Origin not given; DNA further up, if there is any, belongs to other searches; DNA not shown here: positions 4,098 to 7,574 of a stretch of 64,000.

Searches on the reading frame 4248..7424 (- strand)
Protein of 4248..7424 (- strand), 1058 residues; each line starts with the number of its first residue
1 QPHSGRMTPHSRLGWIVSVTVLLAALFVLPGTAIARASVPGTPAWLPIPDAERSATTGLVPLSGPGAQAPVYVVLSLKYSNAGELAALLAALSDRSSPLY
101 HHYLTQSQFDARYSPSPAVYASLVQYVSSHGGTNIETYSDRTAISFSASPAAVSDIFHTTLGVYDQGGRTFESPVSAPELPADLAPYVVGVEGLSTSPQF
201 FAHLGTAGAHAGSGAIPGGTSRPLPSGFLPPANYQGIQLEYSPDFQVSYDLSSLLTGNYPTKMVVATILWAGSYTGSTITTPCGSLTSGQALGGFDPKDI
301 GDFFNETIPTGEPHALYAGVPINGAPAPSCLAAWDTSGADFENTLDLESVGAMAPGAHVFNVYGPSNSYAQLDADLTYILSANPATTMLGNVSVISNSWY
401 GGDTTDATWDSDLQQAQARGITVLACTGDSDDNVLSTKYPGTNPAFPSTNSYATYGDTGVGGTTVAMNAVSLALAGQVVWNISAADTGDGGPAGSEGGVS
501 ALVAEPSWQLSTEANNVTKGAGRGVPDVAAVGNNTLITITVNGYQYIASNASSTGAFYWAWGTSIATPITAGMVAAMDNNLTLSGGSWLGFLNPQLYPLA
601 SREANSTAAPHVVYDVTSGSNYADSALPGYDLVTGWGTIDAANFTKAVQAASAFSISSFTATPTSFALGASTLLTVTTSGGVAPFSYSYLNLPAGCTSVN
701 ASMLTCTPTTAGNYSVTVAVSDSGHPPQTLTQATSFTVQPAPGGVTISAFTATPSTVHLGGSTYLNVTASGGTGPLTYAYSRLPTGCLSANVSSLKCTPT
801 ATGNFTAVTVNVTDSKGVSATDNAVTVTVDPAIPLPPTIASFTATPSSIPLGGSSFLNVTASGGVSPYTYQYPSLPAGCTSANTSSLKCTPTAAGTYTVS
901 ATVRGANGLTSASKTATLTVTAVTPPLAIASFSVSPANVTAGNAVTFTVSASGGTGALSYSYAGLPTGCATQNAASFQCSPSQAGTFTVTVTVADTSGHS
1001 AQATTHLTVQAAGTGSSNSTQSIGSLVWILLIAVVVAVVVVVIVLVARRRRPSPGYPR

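Call 25: search_protein_families(library=pfam, proteins=[window:4248-7424:-], max_evalue=0.0001)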
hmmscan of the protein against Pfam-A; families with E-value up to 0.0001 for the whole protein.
window:4248-7424:- (1058 aa): 6 families
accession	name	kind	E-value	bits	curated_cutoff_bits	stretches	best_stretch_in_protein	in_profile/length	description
PF09286.16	Pro-kuma_activ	-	4.3e-22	79.3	23.5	1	68-195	12-141/143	Pro-kumamolisin, activation domain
PF00801.26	PKD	-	5e-11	42.9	23.5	1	931-1005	3-77/80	PKD domain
PF05345.18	He_PIG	-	1.9e-06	28.7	24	1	933-1009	7-95/96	Putative Ig domain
PF18911.6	PKD_4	-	2.2e-06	28.1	27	0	935-1009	10-85/85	PKD domain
PF22352.2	K319L-like_PKD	-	9.2e-06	26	27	0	956-1009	27-84/84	K319L-like, PKD domain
PF07495.19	Y_Y_Y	-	8.9e-05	22.8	26.6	0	881-921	25-63/65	Y_Y_Y domain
